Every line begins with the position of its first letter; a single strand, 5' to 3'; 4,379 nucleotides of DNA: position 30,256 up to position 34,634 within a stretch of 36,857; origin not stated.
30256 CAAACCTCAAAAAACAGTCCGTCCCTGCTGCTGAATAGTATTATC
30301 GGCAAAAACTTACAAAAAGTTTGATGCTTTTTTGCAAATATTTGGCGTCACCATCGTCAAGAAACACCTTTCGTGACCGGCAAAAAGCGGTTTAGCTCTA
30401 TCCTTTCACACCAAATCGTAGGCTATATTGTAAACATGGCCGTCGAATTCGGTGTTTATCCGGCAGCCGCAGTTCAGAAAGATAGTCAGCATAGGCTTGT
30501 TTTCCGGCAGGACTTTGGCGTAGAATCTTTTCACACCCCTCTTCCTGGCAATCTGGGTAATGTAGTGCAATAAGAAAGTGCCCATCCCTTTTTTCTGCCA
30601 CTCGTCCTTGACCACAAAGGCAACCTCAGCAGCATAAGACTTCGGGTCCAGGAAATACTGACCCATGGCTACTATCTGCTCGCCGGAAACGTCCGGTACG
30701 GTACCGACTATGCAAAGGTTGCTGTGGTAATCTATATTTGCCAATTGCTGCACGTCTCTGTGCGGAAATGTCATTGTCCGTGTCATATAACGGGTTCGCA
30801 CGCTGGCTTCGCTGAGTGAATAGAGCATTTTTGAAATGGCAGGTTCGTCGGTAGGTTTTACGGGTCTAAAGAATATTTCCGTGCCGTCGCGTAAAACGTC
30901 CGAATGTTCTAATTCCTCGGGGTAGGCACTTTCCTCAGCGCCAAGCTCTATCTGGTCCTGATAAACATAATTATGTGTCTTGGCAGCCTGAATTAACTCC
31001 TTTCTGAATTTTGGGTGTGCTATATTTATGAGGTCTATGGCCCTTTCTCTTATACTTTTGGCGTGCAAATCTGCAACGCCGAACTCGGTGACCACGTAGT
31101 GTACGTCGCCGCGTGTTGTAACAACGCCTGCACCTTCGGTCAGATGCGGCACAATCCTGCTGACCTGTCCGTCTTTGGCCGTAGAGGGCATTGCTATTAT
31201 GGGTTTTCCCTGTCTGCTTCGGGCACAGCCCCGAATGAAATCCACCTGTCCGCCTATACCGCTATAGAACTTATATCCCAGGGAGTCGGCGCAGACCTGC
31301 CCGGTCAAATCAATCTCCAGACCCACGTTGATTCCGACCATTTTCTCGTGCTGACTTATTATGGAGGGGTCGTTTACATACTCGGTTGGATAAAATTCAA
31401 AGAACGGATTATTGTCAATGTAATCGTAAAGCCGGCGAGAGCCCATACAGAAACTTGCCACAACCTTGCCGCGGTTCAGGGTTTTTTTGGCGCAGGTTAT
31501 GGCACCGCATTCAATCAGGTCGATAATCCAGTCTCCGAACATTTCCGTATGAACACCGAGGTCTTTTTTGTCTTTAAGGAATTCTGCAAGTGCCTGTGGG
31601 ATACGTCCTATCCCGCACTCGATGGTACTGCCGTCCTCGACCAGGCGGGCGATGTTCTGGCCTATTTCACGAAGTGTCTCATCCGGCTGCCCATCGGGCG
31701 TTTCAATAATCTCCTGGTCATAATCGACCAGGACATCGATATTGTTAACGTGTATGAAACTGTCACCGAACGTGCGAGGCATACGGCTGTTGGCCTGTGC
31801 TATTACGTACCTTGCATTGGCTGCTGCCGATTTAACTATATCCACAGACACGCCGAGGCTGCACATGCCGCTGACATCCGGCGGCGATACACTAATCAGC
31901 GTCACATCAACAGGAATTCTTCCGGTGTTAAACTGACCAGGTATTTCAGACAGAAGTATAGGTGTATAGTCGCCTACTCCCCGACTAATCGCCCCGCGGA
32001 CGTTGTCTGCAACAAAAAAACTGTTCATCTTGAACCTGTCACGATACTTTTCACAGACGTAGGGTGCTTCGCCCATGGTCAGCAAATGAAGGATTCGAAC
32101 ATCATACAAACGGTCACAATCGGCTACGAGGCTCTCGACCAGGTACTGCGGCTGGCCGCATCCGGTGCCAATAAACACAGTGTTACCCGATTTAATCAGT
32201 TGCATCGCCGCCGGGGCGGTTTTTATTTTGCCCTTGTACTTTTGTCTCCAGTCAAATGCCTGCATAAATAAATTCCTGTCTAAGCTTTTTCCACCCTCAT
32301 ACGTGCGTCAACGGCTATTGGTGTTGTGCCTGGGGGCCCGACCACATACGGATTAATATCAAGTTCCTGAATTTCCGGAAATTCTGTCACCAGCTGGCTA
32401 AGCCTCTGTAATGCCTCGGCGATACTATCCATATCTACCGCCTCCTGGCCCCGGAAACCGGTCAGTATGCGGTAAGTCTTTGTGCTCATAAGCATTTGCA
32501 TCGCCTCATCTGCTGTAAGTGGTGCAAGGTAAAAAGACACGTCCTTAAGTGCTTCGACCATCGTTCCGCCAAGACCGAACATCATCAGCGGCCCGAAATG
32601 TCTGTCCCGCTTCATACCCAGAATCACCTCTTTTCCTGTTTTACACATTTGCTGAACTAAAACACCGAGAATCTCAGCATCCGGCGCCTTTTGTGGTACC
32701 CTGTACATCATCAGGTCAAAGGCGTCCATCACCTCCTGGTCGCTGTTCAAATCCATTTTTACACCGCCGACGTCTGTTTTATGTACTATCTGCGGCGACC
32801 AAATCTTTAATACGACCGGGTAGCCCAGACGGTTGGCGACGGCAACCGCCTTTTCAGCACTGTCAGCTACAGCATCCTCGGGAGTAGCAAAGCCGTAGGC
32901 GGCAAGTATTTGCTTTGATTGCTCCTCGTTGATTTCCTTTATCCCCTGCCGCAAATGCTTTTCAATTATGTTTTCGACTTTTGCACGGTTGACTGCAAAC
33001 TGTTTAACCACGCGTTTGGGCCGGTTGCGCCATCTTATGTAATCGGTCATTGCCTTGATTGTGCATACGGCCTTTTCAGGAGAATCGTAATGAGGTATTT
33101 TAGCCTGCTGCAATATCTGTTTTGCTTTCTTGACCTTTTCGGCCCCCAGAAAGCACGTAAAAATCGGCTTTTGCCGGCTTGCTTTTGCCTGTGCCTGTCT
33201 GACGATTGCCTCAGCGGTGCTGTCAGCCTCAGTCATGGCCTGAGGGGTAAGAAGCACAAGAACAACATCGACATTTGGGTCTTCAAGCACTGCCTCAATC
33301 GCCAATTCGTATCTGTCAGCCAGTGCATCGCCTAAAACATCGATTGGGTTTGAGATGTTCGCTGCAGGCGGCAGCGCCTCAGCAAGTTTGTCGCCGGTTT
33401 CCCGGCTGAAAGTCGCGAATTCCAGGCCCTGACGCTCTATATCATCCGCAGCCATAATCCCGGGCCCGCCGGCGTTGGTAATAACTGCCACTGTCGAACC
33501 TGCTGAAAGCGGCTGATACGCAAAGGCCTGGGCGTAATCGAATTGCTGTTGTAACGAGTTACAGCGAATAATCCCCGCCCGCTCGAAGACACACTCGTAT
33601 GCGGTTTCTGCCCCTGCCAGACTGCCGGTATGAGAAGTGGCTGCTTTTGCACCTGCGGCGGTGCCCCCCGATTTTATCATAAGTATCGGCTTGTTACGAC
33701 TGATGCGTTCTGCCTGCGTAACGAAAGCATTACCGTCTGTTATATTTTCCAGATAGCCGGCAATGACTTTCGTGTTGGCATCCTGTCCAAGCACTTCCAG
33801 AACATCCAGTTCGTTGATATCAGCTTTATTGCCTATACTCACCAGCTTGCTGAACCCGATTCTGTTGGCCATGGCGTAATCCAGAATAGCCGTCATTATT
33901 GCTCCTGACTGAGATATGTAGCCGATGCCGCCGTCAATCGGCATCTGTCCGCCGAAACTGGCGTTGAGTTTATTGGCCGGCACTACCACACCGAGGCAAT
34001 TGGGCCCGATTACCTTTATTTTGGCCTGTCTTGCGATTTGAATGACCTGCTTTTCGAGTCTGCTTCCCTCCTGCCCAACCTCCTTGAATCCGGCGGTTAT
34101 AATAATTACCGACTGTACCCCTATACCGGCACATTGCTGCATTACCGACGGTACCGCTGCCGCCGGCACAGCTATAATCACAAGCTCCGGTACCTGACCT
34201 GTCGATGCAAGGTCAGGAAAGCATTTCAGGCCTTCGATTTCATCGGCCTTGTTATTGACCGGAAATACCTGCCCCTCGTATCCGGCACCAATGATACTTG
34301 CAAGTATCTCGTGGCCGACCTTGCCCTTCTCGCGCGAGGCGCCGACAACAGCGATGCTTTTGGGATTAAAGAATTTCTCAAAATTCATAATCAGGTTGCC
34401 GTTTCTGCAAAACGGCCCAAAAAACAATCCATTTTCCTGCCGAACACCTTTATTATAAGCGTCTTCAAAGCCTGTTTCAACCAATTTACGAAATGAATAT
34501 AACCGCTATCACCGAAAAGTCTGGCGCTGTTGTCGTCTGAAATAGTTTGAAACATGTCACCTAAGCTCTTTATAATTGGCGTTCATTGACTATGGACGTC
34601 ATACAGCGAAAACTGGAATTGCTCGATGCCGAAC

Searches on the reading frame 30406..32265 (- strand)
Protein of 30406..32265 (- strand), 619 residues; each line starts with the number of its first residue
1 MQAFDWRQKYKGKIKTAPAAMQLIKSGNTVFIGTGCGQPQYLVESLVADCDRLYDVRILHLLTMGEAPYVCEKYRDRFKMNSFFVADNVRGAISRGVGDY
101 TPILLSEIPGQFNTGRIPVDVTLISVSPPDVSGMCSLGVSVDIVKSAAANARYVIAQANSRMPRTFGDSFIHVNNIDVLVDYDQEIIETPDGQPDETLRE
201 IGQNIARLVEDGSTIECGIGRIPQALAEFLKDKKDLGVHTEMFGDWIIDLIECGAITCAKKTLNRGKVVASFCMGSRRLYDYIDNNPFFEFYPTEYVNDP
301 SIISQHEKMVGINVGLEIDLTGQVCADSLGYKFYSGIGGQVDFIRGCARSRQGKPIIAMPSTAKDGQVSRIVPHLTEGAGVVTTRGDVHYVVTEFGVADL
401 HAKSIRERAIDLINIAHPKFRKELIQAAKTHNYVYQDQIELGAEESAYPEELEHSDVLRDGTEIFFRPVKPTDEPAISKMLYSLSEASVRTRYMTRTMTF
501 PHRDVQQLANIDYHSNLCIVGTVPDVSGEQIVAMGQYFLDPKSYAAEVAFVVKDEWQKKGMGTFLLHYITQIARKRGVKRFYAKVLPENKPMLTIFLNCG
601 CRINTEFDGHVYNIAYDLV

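Call 22: search_protein_families(library=pfam, proteins=[window:30406-32265:-], max_evalue=0.01)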
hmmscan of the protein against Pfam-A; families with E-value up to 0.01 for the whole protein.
window:30406-32265:- (619 aa): 7 families
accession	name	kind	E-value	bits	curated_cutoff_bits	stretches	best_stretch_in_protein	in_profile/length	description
PF13336.12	AcetylCoA_hyd_C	-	1.3e-66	223.8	23.7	1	275-428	1-154/154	Acetyl-CoA hydrolase/transferase C-terminal domain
PF02550.21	AcetylCoA_hydro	-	3.5e-26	92.9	24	1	21-185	22-192/198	Acetyl-CoA hydrolase/transferase N-terminal domain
PF00583.31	Acetyltransf_1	-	2.7e-10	41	20.7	1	501-593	15-108/116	Acetyltransferase (GNAT) family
PF13302.13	Acetyltransf_3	-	3.5e-06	28.2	25.4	1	465-602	3-138/138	Acetyltransferase (GNAT) domain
PF00455.28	DeoRC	-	3.5e-06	27.5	31.8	0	199-242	7-50/160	DeoR C terminal sensor domain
PF13508.13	Acetyltransf_7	-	0.00029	21.6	27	1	529-581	12-65/84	Acetyltransferase (GNAT) domain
PF13420.13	Acetyltransf_4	-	0.00032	21.2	24.3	1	515-611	46-144/155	Acetyltransferase (GNAT) domain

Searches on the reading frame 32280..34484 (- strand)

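Call 22: search_protein_families(library=pfam, proteins=[window:32280-34484:-], max_evalue=0.01)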
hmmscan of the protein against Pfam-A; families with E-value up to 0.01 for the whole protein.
window:32280-34484:- (734 aa): 8 families
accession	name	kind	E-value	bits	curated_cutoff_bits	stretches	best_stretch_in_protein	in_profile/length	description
PF13549.11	ATP-grasp_5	-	6e-84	281.3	27.6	1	511-731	3-221/221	ATP-grasp domain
PF13607.11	Succ_CoA_lig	-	4.1e-50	169.5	27.4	1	185-321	2-138/138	Succinyl-CoA ligase like flavodoxin domain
PF13380.12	CoA_binding_2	-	4e-25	88.9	22.8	1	42-167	1-114/116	CoA binding domain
PF19045.5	Ligase_CoA_2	-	1e-11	45.5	23.7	1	332-483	1-155/162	Ligase-CoA domain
PF02629.25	CoA_binding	-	5.3e-10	40.4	22.3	1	40-132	2-97/97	CoA binding domain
PF08442.15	ATP-grasp_2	-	1.7e-08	34.7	29.5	1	518-714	2-201/202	ATP-grasp domain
PF00549.24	Ligase_CoA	-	2.4e-05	24.9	24.5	1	357-474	5-123/128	CoA-ligase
PF01210.29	NAD_Gly3P_dh_N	-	0.0032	17.9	23.1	0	85-162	56-135/158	NAD-dependent glycerol-3-phosphate dehydrogenase N-terminus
